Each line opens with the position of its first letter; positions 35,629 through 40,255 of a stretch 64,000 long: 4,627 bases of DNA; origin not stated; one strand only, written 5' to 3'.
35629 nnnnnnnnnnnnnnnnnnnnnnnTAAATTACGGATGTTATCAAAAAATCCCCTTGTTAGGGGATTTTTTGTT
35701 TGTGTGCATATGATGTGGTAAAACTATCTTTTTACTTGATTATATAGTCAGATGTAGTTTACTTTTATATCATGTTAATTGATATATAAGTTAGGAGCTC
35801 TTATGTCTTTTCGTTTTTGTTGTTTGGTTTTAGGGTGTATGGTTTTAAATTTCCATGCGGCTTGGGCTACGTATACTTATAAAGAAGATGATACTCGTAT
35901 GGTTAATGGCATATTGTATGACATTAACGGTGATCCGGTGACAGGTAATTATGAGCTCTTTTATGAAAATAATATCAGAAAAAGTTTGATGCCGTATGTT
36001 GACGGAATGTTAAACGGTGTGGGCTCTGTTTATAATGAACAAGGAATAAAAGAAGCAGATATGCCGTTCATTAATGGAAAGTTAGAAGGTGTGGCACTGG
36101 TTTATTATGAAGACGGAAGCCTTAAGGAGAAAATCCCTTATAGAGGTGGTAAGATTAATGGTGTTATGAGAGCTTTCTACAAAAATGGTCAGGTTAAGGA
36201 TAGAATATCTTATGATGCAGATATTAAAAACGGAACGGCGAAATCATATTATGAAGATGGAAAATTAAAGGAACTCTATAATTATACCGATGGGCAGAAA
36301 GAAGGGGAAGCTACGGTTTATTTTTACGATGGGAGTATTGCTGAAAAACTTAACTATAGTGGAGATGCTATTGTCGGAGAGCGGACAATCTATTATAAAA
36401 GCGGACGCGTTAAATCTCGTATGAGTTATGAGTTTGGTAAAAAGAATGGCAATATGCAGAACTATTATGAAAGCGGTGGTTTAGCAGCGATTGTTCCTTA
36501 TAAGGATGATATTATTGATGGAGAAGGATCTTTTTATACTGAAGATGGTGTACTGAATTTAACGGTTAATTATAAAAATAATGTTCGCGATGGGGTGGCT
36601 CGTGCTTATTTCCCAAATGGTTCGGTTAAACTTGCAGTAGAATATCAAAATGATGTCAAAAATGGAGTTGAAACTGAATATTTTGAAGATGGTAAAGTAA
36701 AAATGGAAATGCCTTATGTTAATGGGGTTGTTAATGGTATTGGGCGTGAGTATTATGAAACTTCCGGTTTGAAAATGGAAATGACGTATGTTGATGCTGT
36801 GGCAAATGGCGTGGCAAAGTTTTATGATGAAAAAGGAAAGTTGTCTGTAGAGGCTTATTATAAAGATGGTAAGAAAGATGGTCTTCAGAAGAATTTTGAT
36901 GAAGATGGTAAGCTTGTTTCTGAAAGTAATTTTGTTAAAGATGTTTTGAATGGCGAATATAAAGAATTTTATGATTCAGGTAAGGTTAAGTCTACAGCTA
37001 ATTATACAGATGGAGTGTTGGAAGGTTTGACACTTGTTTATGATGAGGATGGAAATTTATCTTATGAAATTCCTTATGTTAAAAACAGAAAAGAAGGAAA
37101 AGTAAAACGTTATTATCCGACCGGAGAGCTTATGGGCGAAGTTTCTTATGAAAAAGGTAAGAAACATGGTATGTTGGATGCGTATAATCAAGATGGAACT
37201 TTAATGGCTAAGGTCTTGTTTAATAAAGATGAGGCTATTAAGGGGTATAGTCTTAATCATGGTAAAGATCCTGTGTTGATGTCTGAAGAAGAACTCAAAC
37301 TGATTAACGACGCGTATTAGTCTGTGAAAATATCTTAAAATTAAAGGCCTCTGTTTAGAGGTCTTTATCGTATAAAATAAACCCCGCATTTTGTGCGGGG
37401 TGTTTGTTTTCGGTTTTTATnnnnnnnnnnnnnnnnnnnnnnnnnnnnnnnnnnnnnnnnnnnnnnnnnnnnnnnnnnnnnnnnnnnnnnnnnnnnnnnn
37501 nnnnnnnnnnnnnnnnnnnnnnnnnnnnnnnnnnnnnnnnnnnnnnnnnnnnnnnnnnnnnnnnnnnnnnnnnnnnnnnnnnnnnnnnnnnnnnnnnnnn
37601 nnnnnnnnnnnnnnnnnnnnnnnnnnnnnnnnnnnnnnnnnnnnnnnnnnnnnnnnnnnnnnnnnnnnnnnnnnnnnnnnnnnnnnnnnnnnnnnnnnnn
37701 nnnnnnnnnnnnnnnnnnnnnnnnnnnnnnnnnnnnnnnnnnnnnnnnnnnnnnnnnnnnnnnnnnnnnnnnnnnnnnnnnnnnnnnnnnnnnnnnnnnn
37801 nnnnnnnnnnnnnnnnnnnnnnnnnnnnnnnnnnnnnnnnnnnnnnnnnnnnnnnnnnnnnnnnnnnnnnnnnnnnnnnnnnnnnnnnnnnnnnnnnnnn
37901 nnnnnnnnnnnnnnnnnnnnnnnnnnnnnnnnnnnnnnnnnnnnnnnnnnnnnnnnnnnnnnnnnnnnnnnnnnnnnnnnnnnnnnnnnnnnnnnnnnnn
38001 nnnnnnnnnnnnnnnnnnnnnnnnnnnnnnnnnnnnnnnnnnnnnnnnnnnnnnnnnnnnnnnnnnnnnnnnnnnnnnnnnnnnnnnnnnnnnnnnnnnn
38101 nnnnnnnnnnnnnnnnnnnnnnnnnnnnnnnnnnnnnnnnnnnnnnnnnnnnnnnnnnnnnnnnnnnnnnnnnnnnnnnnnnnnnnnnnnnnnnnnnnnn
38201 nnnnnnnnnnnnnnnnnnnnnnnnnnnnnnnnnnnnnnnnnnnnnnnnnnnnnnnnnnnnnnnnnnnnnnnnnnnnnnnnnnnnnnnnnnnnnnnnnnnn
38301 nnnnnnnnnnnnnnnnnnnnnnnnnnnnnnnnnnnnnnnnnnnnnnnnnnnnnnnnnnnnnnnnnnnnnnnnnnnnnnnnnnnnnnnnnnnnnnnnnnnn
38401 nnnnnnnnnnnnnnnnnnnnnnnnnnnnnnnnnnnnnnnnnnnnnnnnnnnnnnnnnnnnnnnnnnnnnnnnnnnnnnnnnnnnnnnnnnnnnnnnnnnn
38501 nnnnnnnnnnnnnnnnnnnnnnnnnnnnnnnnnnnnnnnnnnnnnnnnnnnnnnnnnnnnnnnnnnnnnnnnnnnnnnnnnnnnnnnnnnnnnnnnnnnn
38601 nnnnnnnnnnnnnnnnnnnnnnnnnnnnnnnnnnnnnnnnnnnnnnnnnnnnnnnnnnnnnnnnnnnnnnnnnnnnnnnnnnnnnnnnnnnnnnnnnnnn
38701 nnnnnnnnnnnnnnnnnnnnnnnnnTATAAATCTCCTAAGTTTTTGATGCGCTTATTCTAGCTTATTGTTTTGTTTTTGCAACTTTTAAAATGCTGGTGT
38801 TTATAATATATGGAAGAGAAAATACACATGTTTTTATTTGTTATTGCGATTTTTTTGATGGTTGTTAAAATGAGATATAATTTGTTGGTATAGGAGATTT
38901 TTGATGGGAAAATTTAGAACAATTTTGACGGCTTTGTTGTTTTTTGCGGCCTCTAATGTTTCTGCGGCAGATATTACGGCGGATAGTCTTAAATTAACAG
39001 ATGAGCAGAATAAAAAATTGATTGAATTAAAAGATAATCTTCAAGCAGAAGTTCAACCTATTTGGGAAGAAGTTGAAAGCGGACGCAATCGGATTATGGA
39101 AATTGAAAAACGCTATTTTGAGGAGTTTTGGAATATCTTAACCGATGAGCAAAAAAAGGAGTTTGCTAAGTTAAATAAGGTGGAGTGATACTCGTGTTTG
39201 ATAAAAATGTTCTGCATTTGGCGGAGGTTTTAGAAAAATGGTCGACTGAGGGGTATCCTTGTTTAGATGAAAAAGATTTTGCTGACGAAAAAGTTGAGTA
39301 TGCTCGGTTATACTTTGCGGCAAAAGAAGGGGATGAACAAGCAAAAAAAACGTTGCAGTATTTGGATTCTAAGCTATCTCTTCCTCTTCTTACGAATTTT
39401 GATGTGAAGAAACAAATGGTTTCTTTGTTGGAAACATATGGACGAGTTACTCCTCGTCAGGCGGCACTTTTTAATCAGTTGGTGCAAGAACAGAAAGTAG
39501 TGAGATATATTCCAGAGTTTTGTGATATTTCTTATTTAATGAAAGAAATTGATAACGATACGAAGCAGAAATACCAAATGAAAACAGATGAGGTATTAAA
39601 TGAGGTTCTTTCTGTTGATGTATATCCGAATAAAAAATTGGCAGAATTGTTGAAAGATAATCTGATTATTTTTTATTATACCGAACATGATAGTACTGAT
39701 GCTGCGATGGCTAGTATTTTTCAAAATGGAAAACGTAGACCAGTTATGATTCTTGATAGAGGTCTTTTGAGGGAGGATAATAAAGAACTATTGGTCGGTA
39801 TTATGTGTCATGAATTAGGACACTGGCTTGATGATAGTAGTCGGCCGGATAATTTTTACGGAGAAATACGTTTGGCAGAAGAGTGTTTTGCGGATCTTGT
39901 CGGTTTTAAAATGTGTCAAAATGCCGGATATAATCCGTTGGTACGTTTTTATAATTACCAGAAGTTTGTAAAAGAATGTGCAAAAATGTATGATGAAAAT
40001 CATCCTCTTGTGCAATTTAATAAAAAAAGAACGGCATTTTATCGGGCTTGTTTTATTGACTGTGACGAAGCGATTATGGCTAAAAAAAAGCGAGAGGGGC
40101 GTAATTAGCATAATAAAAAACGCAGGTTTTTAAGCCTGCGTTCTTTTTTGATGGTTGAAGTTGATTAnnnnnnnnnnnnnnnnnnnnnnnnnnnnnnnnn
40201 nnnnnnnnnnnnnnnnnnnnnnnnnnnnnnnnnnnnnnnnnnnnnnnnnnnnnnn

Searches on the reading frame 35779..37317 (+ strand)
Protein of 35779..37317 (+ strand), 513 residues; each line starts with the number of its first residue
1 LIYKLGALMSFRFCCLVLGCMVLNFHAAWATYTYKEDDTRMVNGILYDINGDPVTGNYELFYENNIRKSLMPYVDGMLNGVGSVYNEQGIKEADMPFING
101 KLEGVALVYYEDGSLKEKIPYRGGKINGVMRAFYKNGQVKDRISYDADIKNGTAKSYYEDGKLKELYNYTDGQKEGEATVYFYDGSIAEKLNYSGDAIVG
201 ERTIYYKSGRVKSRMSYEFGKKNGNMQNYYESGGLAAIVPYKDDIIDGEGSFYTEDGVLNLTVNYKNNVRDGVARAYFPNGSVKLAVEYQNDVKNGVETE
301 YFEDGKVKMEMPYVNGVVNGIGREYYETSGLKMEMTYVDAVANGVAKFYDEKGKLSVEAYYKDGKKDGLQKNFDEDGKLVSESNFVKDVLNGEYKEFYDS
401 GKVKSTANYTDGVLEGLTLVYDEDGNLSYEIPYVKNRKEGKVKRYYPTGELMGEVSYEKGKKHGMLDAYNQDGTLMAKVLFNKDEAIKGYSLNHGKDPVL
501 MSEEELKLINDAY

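Call 30: search_protein_families(library=pfam, proteins=[window:35779-37317:+], max_evalue=0.001)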
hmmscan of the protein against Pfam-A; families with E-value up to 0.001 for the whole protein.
window:35779-37317:+ (513 aa): 1 family
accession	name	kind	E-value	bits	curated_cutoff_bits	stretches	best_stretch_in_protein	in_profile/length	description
PF07661.19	MORN_2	-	4.1e-64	205.3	29.6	3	150-170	1-21/22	MORN repeat variant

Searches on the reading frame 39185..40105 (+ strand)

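Call 30: search_protein_families(library=pfam, proteins=[window:39185-40105:+], max_evalue=0.001)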
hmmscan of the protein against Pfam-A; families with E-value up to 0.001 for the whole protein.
window:39185-40105:+ (307 aa): 1 family
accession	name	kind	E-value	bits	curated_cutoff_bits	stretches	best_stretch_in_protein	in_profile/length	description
PF01435.24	Peptidase_M48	-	0.0009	19.6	20.3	0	181-216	46-78/186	Peptidase family M48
